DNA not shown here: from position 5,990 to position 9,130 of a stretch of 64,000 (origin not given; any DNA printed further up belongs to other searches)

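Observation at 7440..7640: Rad50-like ATPase has two transmembrane helices in place of the zinc hook at the coiled-coil apex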

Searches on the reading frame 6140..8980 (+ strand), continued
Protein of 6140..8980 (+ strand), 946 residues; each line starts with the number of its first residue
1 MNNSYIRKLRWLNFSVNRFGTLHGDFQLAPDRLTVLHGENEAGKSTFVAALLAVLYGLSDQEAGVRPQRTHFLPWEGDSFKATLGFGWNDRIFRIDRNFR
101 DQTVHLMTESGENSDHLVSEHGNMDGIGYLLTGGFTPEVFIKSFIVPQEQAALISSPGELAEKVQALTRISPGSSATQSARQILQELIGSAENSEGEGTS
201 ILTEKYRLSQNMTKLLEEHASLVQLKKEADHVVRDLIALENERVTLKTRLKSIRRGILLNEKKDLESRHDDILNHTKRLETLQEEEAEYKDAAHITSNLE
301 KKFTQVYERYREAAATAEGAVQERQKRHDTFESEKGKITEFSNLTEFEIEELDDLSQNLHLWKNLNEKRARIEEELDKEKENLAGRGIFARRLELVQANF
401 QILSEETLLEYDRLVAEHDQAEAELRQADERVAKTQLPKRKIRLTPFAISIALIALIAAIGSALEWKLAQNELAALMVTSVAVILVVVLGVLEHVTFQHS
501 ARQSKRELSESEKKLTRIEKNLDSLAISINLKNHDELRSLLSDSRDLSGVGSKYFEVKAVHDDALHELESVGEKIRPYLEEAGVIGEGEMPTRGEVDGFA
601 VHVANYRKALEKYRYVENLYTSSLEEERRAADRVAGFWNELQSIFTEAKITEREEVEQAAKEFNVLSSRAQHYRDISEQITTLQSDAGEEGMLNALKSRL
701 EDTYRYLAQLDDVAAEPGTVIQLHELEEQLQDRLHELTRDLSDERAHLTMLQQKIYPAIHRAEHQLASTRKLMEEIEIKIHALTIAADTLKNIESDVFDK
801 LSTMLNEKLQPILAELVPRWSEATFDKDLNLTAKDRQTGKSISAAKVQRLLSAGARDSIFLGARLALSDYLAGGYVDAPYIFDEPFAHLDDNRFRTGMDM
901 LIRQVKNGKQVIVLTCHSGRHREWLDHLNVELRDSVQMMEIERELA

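Call 47: find_encoding_contigs(protein=P0133, flank=6000, max_places=2)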
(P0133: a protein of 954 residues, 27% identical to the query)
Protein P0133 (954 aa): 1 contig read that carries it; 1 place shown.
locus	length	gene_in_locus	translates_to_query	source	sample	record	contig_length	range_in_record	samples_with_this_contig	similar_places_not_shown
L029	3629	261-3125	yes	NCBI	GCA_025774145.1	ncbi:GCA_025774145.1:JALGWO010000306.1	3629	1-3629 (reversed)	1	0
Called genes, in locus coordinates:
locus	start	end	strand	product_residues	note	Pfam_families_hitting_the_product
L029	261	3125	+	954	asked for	PF13476:AAA_23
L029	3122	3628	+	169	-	?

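Call 48: find_encoding_contigs(protein=P0135, flank=6000, max_places=2)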
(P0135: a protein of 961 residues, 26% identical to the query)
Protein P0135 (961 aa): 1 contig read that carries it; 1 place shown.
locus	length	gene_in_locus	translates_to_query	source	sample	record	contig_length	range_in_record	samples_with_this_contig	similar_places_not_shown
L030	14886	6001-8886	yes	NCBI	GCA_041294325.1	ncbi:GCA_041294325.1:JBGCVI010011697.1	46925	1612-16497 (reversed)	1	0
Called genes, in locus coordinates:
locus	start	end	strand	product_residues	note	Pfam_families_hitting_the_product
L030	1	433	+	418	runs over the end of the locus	PF14870:PSII_BNR (weak), PF18962:Por_Secre_tail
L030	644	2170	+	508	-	PF00221:Lyase_aromatic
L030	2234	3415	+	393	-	PF00520:Ion_trans, PF07885:Ion_trans_2, PF02254:TrkA_N, PF22614:Slo-like_RCK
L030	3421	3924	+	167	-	PF00027:cNMP_binding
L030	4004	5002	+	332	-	PF01145:Band_7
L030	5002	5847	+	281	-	PF01145:Band_7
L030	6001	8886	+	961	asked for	PF13476:AAA_23, PF13514:AAA_27 (weak)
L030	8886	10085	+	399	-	PF00149:Metallophos, PF12850:Metallophos_2 (weak)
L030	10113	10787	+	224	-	PF04367:DUF502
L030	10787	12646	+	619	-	-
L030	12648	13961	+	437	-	PF07244:POTRA, PF01103:Omp85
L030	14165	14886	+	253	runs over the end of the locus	PF20260:PUA_4, PF04452:Methyltrans_RNA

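Call 49: find_encoding_contigs(protein=P0138, flank=6000, max_places=2)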
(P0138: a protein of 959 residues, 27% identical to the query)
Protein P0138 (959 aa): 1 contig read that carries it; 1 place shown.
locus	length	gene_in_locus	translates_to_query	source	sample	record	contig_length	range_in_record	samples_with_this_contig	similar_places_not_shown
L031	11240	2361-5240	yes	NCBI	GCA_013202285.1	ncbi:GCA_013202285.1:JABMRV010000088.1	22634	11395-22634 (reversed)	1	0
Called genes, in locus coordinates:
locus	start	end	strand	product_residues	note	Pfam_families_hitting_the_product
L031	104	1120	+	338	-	PF01145:Band_7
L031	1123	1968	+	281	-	PF01145:Band_7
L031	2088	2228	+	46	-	-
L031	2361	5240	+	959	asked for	PF13175:AAA_15 (weak), PF13514:AAA_27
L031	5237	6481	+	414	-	PF00149:Metallophos, PF12850:Metallophos_2 (weak)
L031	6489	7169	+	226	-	PF04367:DUF502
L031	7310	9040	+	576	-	-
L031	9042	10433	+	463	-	PF07244:POTRA, PF01103:Omp85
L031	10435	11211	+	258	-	PF20260:PUA_4 (faint), PF04452:Methyltrans_RNA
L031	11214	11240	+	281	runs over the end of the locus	PF01040:UbiA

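Call 58: predict_structure(alignment_id=A4)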
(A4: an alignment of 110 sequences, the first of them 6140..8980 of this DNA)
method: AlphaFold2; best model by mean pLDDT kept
length: 946 residues; sequences in the alignment: 110
mean_pLDDT: 86.1   pTM: 0.50
mean pLDDT of the five models: 86.1, 86.0, 85.9, 85.8, 84.7
residues with pLDDT >= 90: 563; 70-90: 257; 50-70: 93; < 50: 33
segments of 3 or more residues with pLDDT < 50: 170-175, 270-278, 681-692
pLDDT, mean of each block of 10 residues (from residue 1): 74 96 96 96 94 95 88 93 96 97 95 87 78 86 83 60 59 53 81 64 89 94 92 91 91 86 63 45 57 79 91 94 95 95 92 95 96 96 95 92 92 94 91 73 67 77 65 73 80 81 89 94 95 94 88 94 96 96 95 96 95 95 94 94 89 81 84 67 46 59 78 84 84 90 91 91 93 91 86 79 92 95 91 96 90 93 90 84 94 96 95 97 97 97 60
secondary structure, 60 per line:
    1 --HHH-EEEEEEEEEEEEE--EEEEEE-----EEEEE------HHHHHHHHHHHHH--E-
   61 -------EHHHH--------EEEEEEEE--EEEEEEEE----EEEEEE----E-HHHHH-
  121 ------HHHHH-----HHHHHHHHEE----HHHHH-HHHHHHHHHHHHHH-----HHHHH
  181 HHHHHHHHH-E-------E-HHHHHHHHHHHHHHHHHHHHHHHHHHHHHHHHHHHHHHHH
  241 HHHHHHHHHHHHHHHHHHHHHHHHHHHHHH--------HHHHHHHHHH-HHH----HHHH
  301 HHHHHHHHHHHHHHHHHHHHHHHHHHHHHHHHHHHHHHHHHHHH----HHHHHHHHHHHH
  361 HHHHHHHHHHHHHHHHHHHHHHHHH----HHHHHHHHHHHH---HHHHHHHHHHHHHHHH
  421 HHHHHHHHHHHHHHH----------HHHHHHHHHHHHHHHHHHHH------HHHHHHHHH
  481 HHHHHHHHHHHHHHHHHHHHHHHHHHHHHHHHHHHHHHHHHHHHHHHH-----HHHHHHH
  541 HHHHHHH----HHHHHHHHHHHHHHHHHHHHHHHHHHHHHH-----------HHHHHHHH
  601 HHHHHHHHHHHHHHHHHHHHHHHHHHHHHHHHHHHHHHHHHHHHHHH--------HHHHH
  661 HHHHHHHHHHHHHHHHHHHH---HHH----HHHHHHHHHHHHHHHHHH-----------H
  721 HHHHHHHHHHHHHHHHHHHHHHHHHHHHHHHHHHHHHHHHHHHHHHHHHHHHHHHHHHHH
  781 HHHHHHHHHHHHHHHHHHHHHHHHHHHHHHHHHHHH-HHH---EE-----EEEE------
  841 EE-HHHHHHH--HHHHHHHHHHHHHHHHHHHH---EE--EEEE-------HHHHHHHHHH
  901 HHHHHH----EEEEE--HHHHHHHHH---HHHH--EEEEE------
elements in order (helices of 4 or more, strands of 3 or more residues): E7-19 E22-27 E33-37 H44-56 H69-72 E81-88 E91-98 E103-108 H115-119 H127-131 H137-144 H151-155 H157-170 H176-189 H201-270 H279-288 H297-344 H349-385 H390-401 H405-435 H446-465 H472-528 H534-547 H552-581 H593-647 H656-680 H691-708 H720-816 E831-834 H844-850 H853-872 E880-883 H891-906 E911-915 H918-926 H930-933 E936-940

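Call 61: fold_search(model_id=the predicted structure, library=pdb)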
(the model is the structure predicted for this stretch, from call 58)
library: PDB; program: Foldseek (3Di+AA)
matches with E <= 10: 887; with E <= 0.001: 109
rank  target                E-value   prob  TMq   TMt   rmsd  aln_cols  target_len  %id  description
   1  7yqh_B                4.0e-17  1.00  0.28  0.25  107.8      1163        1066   11  Cryo-EM structure of 8-subunit Smc5/6 (released 2024-01-31)
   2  6yvu_B                4.7e-17  1.00  0.24  0.19  107.6      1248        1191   11  Condensin complex from S.cerevisiae ATP-free apo non-engaged state (released 2020-07-15)
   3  8i4x_B                1.2e-16  1.00  0.28  0.25  114.2      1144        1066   12  Cryo-EM structure of 5-subunit Smc5/6 (released 2024-06-26)
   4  7zr1_C                6.4e-16  1.00  0.32  0.37  99.4       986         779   12  Chaetomium thermophilum Mre11-Rad50-Nbs1 complex bound to ATPyS (composite structure) (released 2023-01-11)
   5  7zr1_D                1.1e-14  1.00  0.27  0.32  97.8       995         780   13  Chaetomium thermophilum Mre11-Rad50-Nbs1 complex bound to ATPyS (composite structure) (released 2023-01-11)
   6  8i13_B                1.7e-14  1.00  0.26  0.24  114.8      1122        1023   13  Cryo-EM structure of 6-subunit Smc5/6 (released 2024-06-26)
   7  9qe0_A                1.9e-14  1.00  0.20  0.14  32.7      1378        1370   12  Neobacillus vireti Wadjet-II JetABC dimer (released 2025-06-25)
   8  9qe0_B                2.0e-14  1.00  0.20  0.16  36.4      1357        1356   13  Neobacillus vireti Wadjet-II JetABC dimer (released 2025-06-25)
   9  9gm6_B                2.0e-14  1.00  0.20  0.17  50.6      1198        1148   13  MukBEF in a nucleotide-bound state with open neck gate (heads core) (released 2025-03-26)
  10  7qcd_A                3.6e-14  1.00  0.30  0.28  122.1      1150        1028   11  CryoEM structure of the Smc5/6-holocomplex (composite structure) (released 2022-09-21)
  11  7qcd_B                4.5e-14  1.00  0.27  0.26  125.3      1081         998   14  CryoEM structure of the Smc5/6-holocomplex (composite structure) (released 2022-09-21)
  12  9gm6_A                1.2e-13  1.00  0.18  0.16  46.0      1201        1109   13  MukBEF in a nucleotide-bound state with open neck gate (heads core) (released 2025-03-26)
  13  8i4x_A                6.1e-13  1.00  0.26  0.23  115.7      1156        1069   10  Cryo-EM structure of 5-subunit Smc5/6 (released 2024-06-26)
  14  9gm7_A                1.5e-12  1.00  0.18  0.12  73.9      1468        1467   12  MukBEF in a nucleotide-bound state with open neck gate (monomer) (released 2025-03-26)
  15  9gm9_A                3.2e-12  1.00  0.18  0.17  41.0      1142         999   14  MukBEF in a DNA capture state (released 2025-03-26)
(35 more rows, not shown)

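Call 77: search_solved_structures(query=A4, max_evalue=0.001)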
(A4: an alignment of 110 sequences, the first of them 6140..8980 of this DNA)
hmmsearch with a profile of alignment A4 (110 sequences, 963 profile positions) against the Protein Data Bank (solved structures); distinct sequences matched with E-value up to 0.001: 41.
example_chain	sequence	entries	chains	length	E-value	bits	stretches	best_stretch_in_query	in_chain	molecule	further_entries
3qku_A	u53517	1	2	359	6.3e-19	70.7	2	1-154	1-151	DNA double-strand break repair rad50 ATPase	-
3aux_A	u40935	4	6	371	6.4e-19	70.7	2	1-149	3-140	DNA double-strand break repair rad50 ATPase | DNA double-strand break repair Rad50 ATPase,DNA double-strand break repair Rad50 ATPase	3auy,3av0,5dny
3qkt_A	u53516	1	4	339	3.2e-18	68.4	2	1-154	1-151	DNA double-strand break repair rad50 ATPase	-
4nch_A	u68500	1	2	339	7e-18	67.2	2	1-154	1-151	DNA double-strand break repair Rad50 ATPase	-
5f3w_B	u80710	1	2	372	8.7e-18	66.9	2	1-150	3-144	DNA double-strand break repair Rad50 ATPase,DNA double-strand break repair Rad50 ATPase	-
4nck_A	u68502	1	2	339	6.8e-17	64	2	1-154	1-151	DNA double-strand break repair Rad50 ATPase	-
4nci_A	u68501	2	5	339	3.4e-16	61.7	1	1-154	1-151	DNA double-strand break repair Rad50 ATPase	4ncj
3qf7_A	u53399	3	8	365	6.9e-14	54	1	1-215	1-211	Rad50 | Probable DNA double-strand break repair Rad50 ATPase,Probable DNA double-strand break repa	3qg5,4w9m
3tho_A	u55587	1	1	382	1.2e-13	53.2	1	1-215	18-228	Probable DNA double-strand break repair Rad50 ATPase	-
3qkr_A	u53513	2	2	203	2.8e-11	45.4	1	1-154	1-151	DNA double-strand break repair rad50 ATPase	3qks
1ii8_A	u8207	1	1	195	3.1e-11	45.2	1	1-154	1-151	Rad50 ABC-ATPase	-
1f2t_A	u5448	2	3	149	2.1e-10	42.5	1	1-149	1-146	RAD50 ABC-ATPASE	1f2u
1us8_A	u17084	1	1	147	2.8e-10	42.1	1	1-148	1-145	DNA DOUBLE-STRAND BREAK REPAIR RAD50 ATPASE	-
3qkr_B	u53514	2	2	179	1.1e-06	30.1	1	867-933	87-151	DNA double-strand break repair rad50 ATPase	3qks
1ii8_B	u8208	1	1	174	2.4e-06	29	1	867-933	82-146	Rad50 ABC-ATPase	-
7nmq_A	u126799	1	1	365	6.6e-05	24.3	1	425-577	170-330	Hemolysin BL lytic component L1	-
6ezv_X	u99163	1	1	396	0.00011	23.5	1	409-522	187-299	Non-hemolytic enterotoxin lytic component L1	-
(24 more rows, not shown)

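Call 79: list_cluster_members(proteins=[P0127, P0128, P0129, P0130, P0131, P0132, P0002, P0135, P0138, P0133])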
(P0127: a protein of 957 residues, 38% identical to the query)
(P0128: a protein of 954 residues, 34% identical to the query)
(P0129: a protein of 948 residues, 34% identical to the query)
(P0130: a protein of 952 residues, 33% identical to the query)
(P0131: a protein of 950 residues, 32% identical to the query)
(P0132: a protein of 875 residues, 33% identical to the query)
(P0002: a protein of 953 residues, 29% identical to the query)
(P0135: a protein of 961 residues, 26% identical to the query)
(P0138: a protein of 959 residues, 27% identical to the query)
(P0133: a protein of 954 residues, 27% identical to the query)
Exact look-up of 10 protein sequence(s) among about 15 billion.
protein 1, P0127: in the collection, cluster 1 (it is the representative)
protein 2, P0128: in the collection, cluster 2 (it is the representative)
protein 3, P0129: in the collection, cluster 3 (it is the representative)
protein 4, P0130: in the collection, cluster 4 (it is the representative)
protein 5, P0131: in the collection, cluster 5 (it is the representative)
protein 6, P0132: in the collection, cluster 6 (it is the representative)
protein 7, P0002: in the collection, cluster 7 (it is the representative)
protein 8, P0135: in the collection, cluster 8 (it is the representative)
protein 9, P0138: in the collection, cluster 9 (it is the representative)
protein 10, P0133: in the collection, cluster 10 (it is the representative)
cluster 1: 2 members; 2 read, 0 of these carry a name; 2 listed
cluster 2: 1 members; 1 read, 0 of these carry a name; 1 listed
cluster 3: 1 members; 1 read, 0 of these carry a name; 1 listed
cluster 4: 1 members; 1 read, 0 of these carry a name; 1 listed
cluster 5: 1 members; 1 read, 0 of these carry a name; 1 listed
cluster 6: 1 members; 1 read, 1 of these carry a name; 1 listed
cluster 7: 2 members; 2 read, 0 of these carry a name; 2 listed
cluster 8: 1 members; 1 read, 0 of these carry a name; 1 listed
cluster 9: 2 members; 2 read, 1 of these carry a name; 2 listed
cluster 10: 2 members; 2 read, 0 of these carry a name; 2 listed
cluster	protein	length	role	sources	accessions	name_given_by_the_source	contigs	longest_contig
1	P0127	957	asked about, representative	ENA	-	-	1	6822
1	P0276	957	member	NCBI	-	-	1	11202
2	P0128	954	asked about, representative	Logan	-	-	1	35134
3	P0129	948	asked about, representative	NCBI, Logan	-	-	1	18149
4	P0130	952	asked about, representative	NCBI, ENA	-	-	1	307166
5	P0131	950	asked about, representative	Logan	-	-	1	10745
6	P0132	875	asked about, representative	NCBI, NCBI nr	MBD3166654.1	hypothetical protein GF324_08645 [bacterium] | hypothetical protein [bacterium]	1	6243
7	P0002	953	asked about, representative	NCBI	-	-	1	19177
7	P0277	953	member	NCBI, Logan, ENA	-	-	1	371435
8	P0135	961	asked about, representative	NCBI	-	-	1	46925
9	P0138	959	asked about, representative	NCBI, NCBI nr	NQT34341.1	AAA family ATPase [bacterium]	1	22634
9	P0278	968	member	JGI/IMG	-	-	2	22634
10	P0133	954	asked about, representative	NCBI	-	-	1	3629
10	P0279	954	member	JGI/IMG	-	-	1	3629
